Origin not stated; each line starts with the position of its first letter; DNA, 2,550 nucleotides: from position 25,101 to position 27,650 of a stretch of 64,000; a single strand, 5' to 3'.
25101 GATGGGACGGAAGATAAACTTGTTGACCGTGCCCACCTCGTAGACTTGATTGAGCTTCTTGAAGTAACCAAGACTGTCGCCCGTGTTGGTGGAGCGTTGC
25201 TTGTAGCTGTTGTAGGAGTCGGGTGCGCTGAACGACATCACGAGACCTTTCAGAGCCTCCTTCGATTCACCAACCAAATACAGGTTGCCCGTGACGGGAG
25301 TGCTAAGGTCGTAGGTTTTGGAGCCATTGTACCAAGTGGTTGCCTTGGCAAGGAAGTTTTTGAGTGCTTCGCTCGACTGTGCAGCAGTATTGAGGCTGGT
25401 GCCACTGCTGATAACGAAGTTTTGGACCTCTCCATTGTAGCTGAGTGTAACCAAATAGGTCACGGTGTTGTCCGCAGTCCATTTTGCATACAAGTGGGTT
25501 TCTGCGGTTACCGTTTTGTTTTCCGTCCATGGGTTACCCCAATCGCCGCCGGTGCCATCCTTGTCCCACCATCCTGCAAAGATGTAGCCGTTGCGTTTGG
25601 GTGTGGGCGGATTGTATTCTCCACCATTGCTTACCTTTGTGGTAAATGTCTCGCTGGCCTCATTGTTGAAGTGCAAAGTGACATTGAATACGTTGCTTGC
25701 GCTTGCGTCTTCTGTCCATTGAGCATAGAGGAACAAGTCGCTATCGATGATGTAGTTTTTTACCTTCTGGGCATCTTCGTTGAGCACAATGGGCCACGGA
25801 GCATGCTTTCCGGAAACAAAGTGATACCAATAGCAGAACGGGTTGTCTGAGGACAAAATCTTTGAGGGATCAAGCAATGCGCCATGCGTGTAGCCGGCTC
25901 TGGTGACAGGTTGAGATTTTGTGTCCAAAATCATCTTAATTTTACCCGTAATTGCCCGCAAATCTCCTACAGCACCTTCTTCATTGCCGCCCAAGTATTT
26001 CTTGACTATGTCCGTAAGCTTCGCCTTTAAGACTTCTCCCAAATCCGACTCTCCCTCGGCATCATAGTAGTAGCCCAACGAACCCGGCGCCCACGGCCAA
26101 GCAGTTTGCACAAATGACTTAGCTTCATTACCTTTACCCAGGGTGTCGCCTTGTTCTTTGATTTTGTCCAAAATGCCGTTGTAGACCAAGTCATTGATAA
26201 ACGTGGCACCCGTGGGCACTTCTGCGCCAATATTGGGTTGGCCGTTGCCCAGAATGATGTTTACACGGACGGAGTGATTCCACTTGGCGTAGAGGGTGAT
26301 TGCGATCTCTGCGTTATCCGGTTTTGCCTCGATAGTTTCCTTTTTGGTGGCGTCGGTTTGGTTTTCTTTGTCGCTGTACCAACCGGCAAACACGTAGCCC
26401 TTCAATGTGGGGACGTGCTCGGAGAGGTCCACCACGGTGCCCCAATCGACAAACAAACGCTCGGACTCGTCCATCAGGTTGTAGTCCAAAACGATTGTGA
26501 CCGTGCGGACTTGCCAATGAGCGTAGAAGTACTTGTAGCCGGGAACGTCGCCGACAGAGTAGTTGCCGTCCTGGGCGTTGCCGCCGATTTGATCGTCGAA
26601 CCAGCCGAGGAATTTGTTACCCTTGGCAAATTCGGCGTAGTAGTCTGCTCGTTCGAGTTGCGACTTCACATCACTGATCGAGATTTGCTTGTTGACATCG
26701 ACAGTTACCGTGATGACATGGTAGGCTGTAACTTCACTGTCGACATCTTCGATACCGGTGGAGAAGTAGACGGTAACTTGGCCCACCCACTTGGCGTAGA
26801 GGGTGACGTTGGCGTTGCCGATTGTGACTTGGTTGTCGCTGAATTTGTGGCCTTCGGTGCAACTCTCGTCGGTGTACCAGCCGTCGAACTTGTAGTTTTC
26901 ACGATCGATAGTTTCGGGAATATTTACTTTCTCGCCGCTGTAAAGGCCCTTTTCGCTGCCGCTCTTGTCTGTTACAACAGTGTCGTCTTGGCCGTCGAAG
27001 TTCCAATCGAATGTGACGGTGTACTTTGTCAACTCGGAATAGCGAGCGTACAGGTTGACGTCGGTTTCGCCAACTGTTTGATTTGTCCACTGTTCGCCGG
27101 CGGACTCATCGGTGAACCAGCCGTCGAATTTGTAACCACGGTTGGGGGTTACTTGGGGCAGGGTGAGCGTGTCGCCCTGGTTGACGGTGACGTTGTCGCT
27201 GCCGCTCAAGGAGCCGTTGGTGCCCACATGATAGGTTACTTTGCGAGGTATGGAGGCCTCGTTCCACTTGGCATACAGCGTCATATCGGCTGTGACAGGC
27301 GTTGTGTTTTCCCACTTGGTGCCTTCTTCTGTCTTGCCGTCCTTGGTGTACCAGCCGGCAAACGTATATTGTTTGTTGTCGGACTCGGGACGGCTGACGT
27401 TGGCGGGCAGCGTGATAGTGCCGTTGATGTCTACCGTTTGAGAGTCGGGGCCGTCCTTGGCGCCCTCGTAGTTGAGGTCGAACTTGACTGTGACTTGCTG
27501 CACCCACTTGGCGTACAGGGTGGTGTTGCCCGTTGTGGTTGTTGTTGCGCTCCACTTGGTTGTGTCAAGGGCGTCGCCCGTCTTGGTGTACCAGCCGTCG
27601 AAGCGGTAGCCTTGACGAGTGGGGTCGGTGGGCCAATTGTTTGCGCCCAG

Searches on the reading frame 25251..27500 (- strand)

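Call 18: search_protein_families(library=pfam, proteins=[window:25251-27500:-], max_evalue=5)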
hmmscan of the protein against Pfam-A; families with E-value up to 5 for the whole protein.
window:25251-27500:- (750 aa): 3 families
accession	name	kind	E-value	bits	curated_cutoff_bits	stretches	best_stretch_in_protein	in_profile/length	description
PF09479.16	Flg_new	-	2.8e-48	162.3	27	5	160-237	1-65/65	Listeria-Bacteroides repeat domain (List_Bact_rpt)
PF18998.6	Flg_new_2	-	1.5e-10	41.4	23.6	3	87-155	2-70/73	Divergent InlB B-repeat domain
PF14202.11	TnpW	-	0.13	12.5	25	1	604-623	9-28/35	Transposon-encoded protein TnpW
